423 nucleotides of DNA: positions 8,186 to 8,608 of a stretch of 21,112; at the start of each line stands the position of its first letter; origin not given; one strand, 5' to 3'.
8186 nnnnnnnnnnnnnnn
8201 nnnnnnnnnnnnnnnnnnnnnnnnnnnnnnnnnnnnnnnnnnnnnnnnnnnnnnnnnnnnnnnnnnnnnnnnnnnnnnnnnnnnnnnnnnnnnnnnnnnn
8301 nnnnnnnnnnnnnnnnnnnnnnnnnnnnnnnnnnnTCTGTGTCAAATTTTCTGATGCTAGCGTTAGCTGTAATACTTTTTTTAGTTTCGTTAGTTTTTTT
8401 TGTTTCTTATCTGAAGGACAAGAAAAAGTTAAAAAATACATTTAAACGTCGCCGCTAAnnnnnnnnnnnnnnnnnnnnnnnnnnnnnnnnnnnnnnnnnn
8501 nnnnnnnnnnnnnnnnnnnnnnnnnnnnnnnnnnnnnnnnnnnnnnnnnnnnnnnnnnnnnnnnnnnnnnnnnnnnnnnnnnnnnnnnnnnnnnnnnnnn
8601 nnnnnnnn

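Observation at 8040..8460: AT-rich gene-free tract with a tiny hydrophobic-peptide ORF and a perfect palindrome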

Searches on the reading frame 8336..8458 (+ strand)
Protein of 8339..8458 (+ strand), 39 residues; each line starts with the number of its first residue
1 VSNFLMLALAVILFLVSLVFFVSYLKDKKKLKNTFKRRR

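Call 10: search_protein_families(library=pfam, proteins=[window:8339-8458:+], max_evalue=0.01)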
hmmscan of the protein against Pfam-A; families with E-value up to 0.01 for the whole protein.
window:8339-8458:+ (39 aa): 0 families

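Call 11: search_protein_families(library=ncbifam, proteins=[window:8339-8458:+], max_evalue=1)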
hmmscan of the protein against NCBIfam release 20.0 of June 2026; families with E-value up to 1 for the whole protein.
window:8339-8458:+ (39 aa): 5 families
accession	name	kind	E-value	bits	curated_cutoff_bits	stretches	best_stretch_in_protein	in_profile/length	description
NF033853.2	KPN_two_small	subfamily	1.5e-11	43.7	33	1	2-38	1-37/37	small membrane protein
NF045846.1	MSC0882_dom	subfamily_domain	0.021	14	60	1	7-37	51-81/244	MSC_0882 family membrane protein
NF033917.0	antiphage_ZorA_4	subfamily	0.027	13.4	500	1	3-38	11-46/413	anti-phage ZorAB system protein ZorA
TIGR01673.1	holin_LLH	equivalog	0.064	13.7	34.75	1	1-33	1-36/108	phage holin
NF009347.0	PRK12705.1-4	equivalog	0.16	10.6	579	1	6-36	8-39/473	hypothetical protein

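Call 13: search_dna_similar(query=window:8339-8455:+, collection=phages, mode=protein, max_evalue=1, max_rows=30)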
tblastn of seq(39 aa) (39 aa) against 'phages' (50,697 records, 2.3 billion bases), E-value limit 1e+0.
No match.

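Call 14: find_homologous_proteins(query=window:8336-8455:+, max_evalue=0.01)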
Query window:8336-8455:+: no candidate shares three 5-residue words with the query. No homologue found.

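Call 22: find_related_loci(query=A1, collection=genome_contigs, flank=5000)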
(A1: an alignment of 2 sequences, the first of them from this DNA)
Query A1 (39 aa) in genome_contigs; peptide patterns used: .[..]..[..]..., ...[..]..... (x = any residue, [..] = any of these).
195 stretches matched a pattern, but none encodes a relative of the query by tblastn (E <= 1e-3).

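Call 24: find_related_loci(query=A1, collection=viral_contigs, flank=5000)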
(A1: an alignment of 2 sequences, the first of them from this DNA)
Query A1 (39 aa) in viral_contigs; peptide patterns used: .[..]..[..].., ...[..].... (x = any residue, [..] = any of these).
465 stretches matched a pattern; 16 encode a relative of the query (tblastn E <= 1e-3); 16 distinct loci.
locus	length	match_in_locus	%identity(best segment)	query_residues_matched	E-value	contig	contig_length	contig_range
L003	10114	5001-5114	66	1-38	2e-13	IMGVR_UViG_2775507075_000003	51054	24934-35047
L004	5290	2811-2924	66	1-38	7e-13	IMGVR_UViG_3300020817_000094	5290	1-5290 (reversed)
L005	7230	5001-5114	66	1-38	7e-13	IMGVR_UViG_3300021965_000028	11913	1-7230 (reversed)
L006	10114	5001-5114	68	1-38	1e-8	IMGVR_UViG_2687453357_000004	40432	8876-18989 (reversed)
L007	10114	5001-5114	68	1-38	2e-8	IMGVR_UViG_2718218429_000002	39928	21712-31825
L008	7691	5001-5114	68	1-38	2e-8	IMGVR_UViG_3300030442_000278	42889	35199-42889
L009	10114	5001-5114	68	1-38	2e-8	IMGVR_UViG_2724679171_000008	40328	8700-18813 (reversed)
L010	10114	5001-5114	68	1-38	2e-8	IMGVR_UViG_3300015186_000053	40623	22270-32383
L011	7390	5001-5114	68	1-38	3e-8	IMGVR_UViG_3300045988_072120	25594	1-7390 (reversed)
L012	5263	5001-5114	68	1-38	3e-8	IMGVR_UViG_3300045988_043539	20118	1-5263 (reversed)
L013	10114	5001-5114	68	1-38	3e-8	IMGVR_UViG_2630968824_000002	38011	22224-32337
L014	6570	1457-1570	68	1-38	3e-8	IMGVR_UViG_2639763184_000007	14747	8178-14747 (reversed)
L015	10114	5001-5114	68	1-38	3e-8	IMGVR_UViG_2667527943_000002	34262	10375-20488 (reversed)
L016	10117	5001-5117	67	1-39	5e-6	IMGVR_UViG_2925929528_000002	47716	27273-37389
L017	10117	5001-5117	62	1-39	1e-5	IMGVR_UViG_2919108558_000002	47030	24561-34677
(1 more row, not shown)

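Call 29: list_cluster_members(proteins=[window:8339-8455:+, window:8339-8455:+, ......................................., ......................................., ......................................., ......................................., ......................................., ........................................, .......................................])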
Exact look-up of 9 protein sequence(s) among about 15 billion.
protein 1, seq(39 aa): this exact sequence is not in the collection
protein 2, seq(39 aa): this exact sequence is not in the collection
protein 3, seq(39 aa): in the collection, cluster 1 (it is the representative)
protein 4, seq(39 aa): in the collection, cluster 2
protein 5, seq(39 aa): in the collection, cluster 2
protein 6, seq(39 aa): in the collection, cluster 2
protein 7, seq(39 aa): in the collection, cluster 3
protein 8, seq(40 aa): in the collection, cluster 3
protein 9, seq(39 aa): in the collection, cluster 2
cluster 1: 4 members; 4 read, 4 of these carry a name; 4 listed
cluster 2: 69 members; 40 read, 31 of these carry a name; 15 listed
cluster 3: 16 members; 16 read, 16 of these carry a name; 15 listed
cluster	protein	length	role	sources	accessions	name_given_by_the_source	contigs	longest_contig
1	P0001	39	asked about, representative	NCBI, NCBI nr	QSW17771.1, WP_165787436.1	small membrane protein (plasmid) [Klebsiella michiganensis] | small membrane protein [Klebsiella sp. X1-16S-Nf21]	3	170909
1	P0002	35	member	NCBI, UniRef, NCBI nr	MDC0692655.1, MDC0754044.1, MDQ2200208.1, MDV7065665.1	small membrane protein [Klebsiella pasteurii] | Small membrane protein n=1 Tax=Klebsiella pasteurii TaxID=2587529 RepID=A0ABT5CP24_9ENTR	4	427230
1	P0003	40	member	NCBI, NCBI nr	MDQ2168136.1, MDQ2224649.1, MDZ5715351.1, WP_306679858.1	small membrane protein [Klebsiella pasteurii]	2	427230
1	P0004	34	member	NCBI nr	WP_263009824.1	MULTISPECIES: small membrane protein [Klebsiella]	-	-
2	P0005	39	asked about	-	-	TPA: small membrane protein [Klebsiella pneumoniae] | hypothetical protein | hypothetical protein A9493_19675 [Klebsiella pneumoniae]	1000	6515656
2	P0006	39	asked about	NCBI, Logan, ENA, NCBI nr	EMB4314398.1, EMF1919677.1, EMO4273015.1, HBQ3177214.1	small membrane protein [Klebsiella quasipneumoniae] | small membrane protein [Klebsiella variicola]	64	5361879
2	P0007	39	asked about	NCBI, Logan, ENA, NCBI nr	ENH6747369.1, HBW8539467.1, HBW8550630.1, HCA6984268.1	small membrane protein [Klebsiella pneumoniae]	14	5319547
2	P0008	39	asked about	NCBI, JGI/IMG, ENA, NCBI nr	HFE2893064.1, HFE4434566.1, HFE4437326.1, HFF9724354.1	small membrane protein [Klebsiella pneumoniae]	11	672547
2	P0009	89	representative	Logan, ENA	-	-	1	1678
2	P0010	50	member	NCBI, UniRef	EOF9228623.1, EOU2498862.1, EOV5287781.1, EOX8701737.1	small membrane protein [Klebsiella pneumoniae] | small membrane protein n=1 Tax=Enterobacteriaceae TaxID=543 RepID=UPI00331B5836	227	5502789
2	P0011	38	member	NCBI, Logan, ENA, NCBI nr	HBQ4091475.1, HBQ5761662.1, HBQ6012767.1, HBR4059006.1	TPA: small membrane protein [Klebsiella pneumoniae] | small membrane protein [Klebsiella pneumoniae]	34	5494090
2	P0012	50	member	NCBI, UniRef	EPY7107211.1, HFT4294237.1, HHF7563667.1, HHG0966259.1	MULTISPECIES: small membrane protein [Klebsiella] | small membrane protein n=1 Tax=Klebsiella TaxID=570 RepID=UPI00376974CA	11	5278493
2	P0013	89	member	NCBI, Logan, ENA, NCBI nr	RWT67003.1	hypothetical protein DN593_23960 [Klebsiella pneumoniae]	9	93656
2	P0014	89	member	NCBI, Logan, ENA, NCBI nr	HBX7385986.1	TPA: hypothetical protein MIB73_12705 [Klebsiella pneumoniae] | hypothetical protein [Klebsiella pneumoniae]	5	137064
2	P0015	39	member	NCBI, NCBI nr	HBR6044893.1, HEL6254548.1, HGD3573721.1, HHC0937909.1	TPA: small membrane protein [Klebsiella pneumoniae] | small membrane protein [Klebsiella pneumoniae]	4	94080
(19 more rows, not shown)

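Call 34: search_protein_families(library=pfam, proteins=[L010:5310-6155:-, L010:6811-7569:-, L010:4297-4752:-, L010:3993-4304:-, L010:3457-3996:-, L010:3113-3460:-, L010:8396-8773:-], max_evalue=0.001)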
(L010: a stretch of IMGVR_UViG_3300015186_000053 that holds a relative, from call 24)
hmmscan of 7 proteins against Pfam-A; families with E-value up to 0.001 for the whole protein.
L010:5310-6155:- (281 aa): 2 families
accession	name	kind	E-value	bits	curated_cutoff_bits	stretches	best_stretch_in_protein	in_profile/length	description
PF16868.10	NMT1_3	-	1.7e-11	44.8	27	1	27-224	1-204/289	NMT1-like family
PF12974.12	Phosphonate-bd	-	0.00017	21.5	27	0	56-104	139-186/242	ABC transporter, phosphonate, periplasmic substrate-binding protein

L010:6811-7569:- (252 aa): 2 families
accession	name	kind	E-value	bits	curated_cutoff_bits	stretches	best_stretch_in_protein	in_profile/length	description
PF06576.17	DUF1133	-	1.6e-91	304.9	23.1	1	61-237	1-176/176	Protein of unknown function (DUF1133)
PF06530.18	Phage_antitermQ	-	1.5e-09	38.3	26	1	128-202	18-89/118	Phage antitermination protein Q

L010:4297-4752:- (151 aa): 0 families

L010:3993-4304:- (103 aa): 1 family
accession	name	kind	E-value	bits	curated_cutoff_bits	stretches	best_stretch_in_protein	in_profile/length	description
PF16083.10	Phage_holin_3_3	-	5.7e-21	74.9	28.4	1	18-94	2-78/78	LydA holin phage, holin superfamily III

L010:3457-3996:- (179 aa): 2 families
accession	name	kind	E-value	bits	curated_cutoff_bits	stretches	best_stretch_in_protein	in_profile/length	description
PF09374.15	PG_binding_3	-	3.9e-26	91.5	24.6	1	94-178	2-76/76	Predicted Peptidoglycan domain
PF05838.17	Glyco_hydro_108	-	1.1e-23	84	21.2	1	8-90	2-85/85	Glycosyl hydrolase 108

L010:3113-3460:- (115 aa): 1 family
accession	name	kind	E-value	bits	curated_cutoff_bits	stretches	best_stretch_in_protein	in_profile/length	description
PF25612.1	DUF7940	-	5.8e-15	56.1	27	1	29-100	3-63/63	Family of unknown function (DUF7940)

L010:8396-8773:- (125 aa): 1 family
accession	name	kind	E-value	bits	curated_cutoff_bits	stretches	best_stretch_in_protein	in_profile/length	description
PF05866.16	RusA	-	7.7e-16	59.3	22.8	1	6-119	1-124/124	Endodeoxyribonuclease RusA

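Call 38: find_homologous_proteins(query=A3, max_evalue=0.01)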
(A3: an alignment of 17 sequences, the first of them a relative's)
Query A3 (17 sequences) (40 aa, profile of the alignment): 28 proteins with E <= 0.01 among 33 candidates.
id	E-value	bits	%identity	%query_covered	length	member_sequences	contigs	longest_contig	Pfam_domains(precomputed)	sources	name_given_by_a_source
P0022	1.7e-21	93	98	100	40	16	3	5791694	PF28118.1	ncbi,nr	ncbi:small membrane protein [Klebsiella michiganensis]|nr:small membrane protein [Klebsiella michiga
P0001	2.0e-21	93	95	98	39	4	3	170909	PF28118.1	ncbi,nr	ncbi:small membrane protein (plasmid) [Klebsiella michiganensis]|nr:small membrane protein [Klebsiel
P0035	2.1e-18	83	55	95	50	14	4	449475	PF28118.1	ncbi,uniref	ncbi:small membrane protein [Klebsiella pneumoniae]|uniref:small membrane protein n=1 Tax=Klebsiella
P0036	4.4e-18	82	67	45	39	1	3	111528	PF28118.1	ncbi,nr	ncbi:TPA: small membrane protein [Klebsiella variicola subsp. variicola]|nr:small membrane protein [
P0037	4.7e-18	82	61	45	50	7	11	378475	PF28118.1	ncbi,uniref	ncbi:small membrane protein [Klebsiella variicola]|uniref:small membrane protein n=1 Tax=Klebsiella 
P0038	6.5e-18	82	53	95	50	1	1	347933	PF28118.1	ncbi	ncbi:TPA: small membrane protein [Klebsiella variicola]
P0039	1.9e-17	80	58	48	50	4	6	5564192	PF28118.1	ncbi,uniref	ncbi:small membrane protein [Klebsiella variicola]|uniref:small membrane protein n=1 Tax=Enterobacte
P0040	2.2e-17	80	49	98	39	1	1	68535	PF28118.1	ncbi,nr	ncbi:TPA: small membrane protein [Klebsiella variicola subsp. variicola]|nr:small membrane protein [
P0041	1.8e-14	71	74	48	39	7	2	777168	PF28118.1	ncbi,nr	ncbi:small membrane protein [Klebsiella sp. NPDC088457]|nr:small membrane protein [Raoultella sp. BI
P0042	1.2e-13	68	64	98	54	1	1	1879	PF28118.1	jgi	-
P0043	2.1e-12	64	56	98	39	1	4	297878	PF28118.1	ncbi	ncbi:small membrane protein [Raoultella ornithinolytica]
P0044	6.8e-12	63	58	90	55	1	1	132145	PF28118.1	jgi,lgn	jgi:predicted membrane protein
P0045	7.6e-12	62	52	73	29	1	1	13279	PF28118.1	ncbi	ncbi:TPA: small membrane protein, partial [Klebsiella quasipneumoniae subsp. similipneumoniae]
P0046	8.7e-12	62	69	40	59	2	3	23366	PF28118.1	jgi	jgi:predicted membrane protein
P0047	1.7e-11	61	58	90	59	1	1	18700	PF28118.1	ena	-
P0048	2.5e-11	61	47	80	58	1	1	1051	PF28118.1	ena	-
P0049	1.3e-10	58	51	98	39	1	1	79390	PF28118.1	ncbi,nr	ncbi:small membrane protein [Raoultella ornithinolytica]|nr:small membrane protein [Raoultella ornit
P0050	3.0e-10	57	47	80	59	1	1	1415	PF28118.1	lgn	-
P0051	9.6e-10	56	48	68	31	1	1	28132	PF28118.1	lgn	-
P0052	1.4e-9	55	54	60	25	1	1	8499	PF28118.1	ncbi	ncbi:small membrane protein [Klebsiella variicola]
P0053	3.3e-9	54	50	60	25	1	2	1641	PF28118.1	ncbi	ncbi:hypothetical protein [Klebsiella pneumoniae]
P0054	7.9e-9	53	80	25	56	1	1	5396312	PF28118.1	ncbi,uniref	ncbi:small membrane protein [Raoultella planticola]|uniref:small membrane protein n=1 Tax=Raoultella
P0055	2.2e-8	51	60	75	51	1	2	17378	PF28118.1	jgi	jgi:uncharacterized membrane protein YqiK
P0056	4.3e-8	50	52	57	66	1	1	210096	PF28118.1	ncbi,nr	ncbi:hypothetical protein MKR01_18380, partial [Klebsiella sp. K4-154]|nr:hypothetical protein [Kleb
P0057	5.4e-8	50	55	73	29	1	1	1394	PF28118.1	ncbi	ncbi:small membrane protein [Raoultella ornithinolytica]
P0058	1.6e-6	45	58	65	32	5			PF28118.1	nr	nr:small membrane protein [Raoultella ornithinolytica]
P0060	1.4e-5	42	52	63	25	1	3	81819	PF28118.1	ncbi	ncbi:TPA: small membrane protein [Raoultella planticola]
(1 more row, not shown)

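Call 49: search_protein_representatives(alignment_id=A4)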
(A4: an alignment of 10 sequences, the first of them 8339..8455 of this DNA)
Query: 10 sequences, 39 profile positions. Proteins with E-value up to 0.001 (for the whole library): 102; up to 1e-10: 16; up to 1e-30: 0. The best 102 are listed.
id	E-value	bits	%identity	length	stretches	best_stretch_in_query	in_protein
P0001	5.9e-20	86.7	-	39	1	1-39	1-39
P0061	1.0e-18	82.8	-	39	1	1-39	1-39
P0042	1.4e-18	82.4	-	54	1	1-39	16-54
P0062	1.9e-18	81.9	-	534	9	17-30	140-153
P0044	1.0e-17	79.5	-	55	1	1-37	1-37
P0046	1.3e-17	79.2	-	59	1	1-37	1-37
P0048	3.7e-13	65.0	-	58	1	1-32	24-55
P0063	6.8e-13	64.1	-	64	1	1-39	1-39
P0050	1.2e-12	63.4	-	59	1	1-32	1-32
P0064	2.2e-12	62.5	-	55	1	1-32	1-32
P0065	6.0e-12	61.1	-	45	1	6-37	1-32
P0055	6.6e-12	61.0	-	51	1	1-31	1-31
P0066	1.6e-11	59.8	-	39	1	1-39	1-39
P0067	5.2e-11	58.1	-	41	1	4-39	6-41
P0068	5.6e-11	58.0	-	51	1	1-39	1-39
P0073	5.0e-10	55.0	-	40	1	1-39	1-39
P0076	3.0e-09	52.5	-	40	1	1-38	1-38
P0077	5.5e-09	51.6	-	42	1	1-39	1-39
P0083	8.5e-08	47.8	-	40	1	1-39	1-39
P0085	1.1e-07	47.4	-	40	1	1-31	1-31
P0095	2.3e-06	43.2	-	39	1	1-38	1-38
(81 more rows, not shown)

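Call 51: find_encoding_contigs(protein=P0073, flank=4000, max_places=5)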
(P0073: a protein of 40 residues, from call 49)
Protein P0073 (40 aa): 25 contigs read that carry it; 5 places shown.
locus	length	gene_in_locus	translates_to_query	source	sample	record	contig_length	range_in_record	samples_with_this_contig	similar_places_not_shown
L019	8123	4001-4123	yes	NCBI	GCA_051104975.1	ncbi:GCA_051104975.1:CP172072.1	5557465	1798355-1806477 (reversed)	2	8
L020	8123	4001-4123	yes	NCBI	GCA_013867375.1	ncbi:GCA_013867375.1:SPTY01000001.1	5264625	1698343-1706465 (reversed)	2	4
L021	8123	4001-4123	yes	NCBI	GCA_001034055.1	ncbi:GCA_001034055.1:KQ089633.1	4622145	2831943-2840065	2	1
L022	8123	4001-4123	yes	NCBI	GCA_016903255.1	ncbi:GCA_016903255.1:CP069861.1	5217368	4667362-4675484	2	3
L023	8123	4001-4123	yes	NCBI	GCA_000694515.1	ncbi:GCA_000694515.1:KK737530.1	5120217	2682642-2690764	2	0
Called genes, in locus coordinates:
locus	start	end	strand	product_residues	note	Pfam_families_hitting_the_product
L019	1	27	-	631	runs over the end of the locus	PF14393:DUF4422, PF01501:Glyco_transf_8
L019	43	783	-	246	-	PF00005:ABC_tran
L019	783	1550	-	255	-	PF01061:ABC2_membrane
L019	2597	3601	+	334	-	PF00106:adh_short, PF01073:3Beta_HSD, PF01370:Epimerase, PF02719:Polysacc_synt_2, PF04321:RmlD_sub_bind, PF13460:NAD_binding_10 (weak), PF16363:GDP_Man_Dehyd, PF07993:NAD_binding_4 (weak)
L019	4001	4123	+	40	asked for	PF28118:KPN01023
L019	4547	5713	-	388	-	PF03721:UDPG_MGDP_dh_N, PF00984:UDPG_MGDP_dh, PF03720:UDPG_MGDP_dh_C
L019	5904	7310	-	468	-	PF03446:NAD_binding_2, PF00393:6PGD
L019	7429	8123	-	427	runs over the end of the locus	PF01943:Polysacc_synt, PF13440:Polysacc_synt_3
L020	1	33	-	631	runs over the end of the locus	PF14393:DUF4422, PF01501:Glyco_transf_8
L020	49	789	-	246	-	PF00005:ABC_tran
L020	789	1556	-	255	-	PF01061:ABC2_membrane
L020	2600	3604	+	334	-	PF00106:adh_short, PF01073:3Beta_HSD, PF01370:Epimerase, PF02719:Polysacc_synt_2, PF04321:RmlD_sub_bind, PF13460:NAD_binding_10 (weak), PF16363:GDP_Man_Dehyd, PF07993:NAD_binding_4 (weak)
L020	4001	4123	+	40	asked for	PF28118:KPN01023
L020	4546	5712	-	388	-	PF03721:UDPG_MGDP_dh_N, PF00984:UDPG_MGDP_dh, PF03720:UDPG_MGDP_dh_C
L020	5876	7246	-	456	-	PF02878:PGM_PMM_I, PF02879:PGM_PMM_II, PF02880:PGM_PMM_III, PF00408:PGM_PMM_IV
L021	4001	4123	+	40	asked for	PF28118:KPN01023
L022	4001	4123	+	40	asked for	PF28118:KPN01023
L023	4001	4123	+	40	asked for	PF28118:KPN01023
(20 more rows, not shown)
